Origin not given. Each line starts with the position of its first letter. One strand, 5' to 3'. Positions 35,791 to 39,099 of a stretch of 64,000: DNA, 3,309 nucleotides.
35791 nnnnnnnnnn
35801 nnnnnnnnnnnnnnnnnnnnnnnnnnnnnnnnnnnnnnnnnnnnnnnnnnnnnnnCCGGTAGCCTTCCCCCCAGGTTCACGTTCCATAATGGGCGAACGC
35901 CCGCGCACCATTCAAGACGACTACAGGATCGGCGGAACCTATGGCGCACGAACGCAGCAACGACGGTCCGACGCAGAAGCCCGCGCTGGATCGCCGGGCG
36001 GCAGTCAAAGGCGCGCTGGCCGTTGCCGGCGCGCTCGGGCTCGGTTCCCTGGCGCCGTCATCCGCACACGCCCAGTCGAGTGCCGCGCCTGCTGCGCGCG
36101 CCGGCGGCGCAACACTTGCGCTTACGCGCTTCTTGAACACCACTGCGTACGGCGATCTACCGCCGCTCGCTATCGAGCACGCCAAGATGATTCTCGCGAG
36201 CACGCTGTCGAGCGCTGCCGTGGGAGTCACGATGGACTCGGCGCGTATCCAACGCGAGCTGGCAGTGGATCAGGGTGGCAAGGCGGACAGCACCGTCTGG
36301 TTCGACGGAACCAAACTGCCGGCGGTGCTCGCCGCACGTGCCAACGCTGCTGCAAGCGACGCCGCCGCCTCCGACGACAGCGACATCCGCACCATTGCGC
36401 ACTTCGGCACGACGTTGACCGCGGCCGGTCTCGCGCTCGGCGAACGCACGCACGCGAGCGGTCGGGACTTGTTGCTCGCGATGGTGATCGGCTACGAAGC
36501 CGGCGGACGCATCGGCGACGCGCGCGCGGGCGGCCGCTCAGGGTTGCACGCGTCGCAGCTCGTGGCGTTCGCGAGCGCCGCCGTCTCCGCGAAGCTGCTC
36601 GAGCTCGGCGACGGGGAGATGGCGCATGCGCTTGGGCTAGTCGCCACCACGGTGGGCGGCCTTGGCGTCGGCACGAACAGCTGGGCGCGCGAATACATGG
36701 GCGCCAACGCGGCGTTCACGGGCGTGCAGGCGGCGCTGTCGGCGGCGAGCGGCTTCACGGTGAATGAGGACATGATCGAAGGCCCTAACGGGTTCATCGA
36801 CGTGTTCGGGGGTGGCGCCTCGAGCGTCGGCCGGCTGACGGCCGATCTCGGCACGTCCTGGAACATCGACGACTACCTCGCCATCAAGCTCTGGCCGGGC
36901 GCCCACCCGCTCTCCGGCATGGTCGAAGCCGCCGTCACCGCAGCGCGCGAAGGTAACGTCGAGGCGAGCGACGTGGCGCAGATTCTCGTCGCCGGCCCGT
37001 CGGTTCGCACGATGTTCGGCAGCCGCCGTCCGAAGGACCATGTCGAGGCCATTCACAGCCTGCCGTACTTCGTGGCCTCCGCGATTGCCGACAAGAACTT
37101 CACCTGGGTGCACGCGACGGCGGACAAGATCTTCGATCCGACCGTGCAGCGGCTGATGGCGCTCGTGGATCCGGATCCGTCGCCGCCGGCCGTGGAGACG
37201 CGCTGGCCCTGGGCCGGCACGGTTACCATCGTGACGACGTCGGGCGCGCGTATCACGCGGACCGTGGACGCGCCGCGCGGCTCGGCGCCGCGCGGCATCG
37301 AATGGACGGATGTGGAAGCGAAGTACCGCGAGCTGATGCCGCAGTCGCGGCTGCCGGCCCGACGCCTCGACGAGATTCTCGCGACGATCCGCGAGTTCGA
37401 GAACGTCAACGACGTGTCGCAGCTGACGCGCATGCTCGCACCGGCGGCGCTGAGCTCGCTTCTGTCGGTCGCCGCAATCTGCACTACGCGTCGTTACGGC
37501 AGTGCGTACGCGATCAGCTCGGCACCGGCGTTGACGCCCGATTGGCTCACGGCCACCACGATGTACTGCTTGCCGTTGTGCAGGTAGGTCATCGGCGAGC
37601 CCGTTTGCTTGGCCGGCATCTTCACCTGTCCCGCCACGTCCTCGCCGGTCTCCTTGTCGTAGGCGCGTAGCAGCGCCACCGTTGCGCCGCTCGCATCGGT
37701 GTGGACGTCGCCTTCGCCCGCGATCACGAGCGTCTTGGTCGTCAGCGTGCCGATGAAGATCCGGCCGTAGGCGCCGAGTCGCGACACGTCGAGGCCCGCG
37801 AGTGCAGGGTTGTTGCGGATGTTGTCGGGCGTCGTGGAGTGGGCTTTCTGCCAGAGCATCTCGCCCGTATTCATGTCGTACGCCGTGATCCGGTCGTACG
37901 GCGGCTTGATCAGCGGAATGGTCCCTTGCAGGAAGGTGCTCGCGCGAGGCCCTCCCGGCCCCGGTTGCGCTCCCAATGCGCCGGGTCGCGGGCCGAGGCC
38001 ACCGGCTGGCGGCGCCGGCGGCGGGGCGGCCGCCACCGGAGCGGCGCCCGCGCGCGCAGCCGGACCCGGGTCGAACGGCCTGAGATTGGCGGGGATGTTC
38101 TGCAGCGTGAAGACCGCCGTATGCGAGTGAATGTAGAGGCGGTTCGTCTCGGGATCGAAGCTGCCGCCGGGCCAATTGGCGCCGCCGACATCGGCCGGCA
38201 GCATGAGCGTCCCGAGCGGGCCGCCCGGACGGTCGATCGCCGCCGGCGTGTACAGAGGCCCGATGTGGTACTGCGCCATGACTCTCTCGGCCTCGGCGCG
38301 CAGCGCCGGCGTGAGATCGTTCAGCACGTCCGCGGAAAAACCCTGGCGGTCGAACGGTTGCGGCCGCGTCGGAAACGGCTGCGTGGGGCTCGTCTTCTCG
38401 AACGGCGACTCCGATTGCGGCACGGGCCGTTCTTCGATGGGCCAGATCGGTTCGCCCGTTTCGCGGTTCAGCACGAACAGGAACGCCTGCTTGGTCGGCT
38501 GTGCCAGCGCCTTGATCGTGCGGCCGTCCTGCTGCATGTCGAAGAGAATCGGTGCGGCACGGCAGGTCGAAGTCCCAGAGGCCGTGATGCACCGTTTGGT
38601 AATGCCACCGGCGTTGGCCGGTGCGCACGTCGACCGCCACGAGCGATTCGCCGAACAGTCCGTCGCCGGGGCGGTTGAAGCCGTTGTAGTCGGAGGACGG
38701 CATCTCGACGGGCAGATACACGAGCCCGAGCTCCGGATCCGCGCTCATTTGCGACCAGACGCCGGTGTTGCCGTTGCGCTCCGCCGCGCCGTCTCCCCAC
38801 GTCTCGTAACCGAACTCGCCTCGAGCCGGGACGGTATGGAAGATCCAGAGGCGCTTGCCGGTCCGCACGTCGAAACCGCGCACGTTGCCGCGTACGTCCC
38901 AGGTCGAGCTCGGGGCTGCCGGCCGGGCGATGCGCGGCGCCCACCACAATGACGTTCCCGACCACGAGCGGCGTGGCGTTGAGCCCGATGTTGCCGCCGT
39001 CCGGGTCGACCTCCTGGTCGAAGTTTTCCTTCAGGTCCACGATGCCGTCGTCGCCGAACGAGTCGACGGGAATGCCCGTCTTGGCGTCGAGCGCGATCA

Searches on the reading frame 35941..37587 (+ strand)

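Call 6: search_protein_families(library=pfam, proteins=[window:35941-37587:+], max_evalue=0.001)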
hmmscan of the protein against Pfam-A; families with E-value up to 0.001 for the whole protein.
window:35941-37587:+ (548 aa): 2 families
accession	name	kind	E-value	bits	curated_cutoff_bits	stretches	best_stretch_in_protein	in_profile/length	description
PF03972.19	MmgE_PrpD_N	-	9.3e-41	140.1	32.1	1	61-293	3-239/244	MmgE/PrpD N-terminal domain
PF19305.4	MmgE_PrpD_C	-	1.1e-16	61.6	32.1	1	326-469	9-155/173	MmgE/PrpD C-terminal domain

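Call 11: search_protein_families(library=ncbifam, proteins=[window:35941-37587:+], max_evalue=0.00001)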
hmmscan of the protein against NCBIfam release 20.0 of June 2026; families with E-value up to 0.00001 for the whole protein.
window:35941-37587:+ (548 aa): 0 families

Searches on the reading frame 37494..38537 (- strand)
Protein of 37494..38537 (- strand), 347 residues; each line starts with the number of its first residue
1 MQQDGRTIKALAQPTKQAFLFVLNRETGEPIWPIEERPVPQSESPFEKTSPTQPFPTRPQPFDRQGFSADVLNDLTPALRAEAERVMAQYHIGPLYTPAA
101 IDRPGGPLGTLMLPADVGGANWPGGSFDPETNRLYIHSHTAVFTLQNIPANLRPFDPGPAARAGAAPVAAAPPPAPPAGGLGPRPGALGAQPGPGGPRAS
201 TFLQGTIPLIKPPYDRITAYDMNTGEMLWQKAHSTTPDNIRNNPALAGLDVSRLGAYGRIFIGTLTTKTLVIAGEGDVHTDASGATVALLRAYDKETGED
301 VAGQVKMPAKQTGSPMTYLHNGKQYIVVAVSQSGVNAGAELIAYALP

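Call 6: search_protein_families(library=pfam, proteins=[window:37494-38537:-], max_evalue=0.001)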
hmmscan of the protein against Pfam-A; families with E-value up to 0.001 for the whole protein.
window:37494-38537:- (347 aa): 1 family
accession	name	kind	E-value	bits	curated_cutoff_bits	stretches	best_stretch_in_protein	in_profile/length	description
PF01011.28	PQQ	-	3.8e-67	227.8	26.7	1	1-326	305-595/595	Glucose/ethanol/alcohol dehydrogenase, beta-propeller domain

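Call 11: search_protein_families(library=ncbifam, proteins=[window:37494-38537:-], max_evalue=0.00001)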
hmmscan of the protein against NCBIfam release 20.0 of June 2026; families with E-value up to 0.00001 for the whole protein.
window:37494-38537:- (347 aa): 3 families
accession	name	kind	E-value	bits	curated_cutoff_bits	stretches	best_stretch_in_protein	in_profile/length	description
TIGR03074.1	PQQ_membr_DH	subfamily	2.9e-36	124.6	832.65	1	2-347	472-783/783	membrane-bound PQQ-dependent dehydrogenase, glucose/quinate/shikimate family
TIGR03075.1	PQQ_enz_alc_DH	subfamily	7.9e-15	54.4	480.05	0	283-331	480-527/530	PQQ-dependent dehydrogenase, methanol/ethanol family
TIGR04528.1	acido_non_PQQ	subfamily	1.1e-12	47.5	650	0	283-332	438-486/493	acido-empty-quinoprotein group A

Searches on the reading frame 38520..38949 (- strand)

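Call 6: search_protein_families(library=pfam, proteins=[window:38520-38949:-], max_evalue=0.001)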
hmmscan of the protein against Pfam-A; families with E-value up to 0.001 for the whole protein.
window:38520-38949:- (143 aa): 2 families
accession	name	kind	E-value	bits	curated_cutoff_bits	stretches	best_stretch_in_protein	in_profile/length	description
PF01011.28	PQQ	-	5e-45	154.7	26.7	1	18-131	187-298/595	Glucose/ethanol/alcohol dehydrogenase, beta-propeller domain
PF13360.13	PQQ_2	-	0.00046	20.4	27.6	0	21-118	83-145/233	Outer membrane protein assembly factor BamB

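Call 11: search_protein_families(library=ncbifam, proteins=[window:38520-38949:-], max_evalue=0.00001)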
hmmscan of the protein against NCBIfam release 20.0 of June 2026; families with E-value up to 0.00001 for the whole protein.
window:38520-38949:- (143 aa): 3 families
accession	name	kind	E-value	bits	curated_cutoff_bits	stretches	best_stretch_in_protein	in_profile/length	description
TIGR03074.1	PQQ_membr_DH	subfamily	2.6e-28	98.4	832.65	1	19-131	353-463/783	membrane-bound PQQ-dependent dehydrogenase, glucose/quinate/shikimate family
TIGR04528.1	acido_non_PQQ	subfamily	1.1e-23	83.9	650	1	17-128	159-270/493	acido-empty-quinoprotein group A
TIGR03075.1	PQQ_enz_alc_DH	subfamily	9.3e-21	74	480.05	1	18-128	178-299/530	PQQ-dependent dehydrogenase, methanol/ethanol family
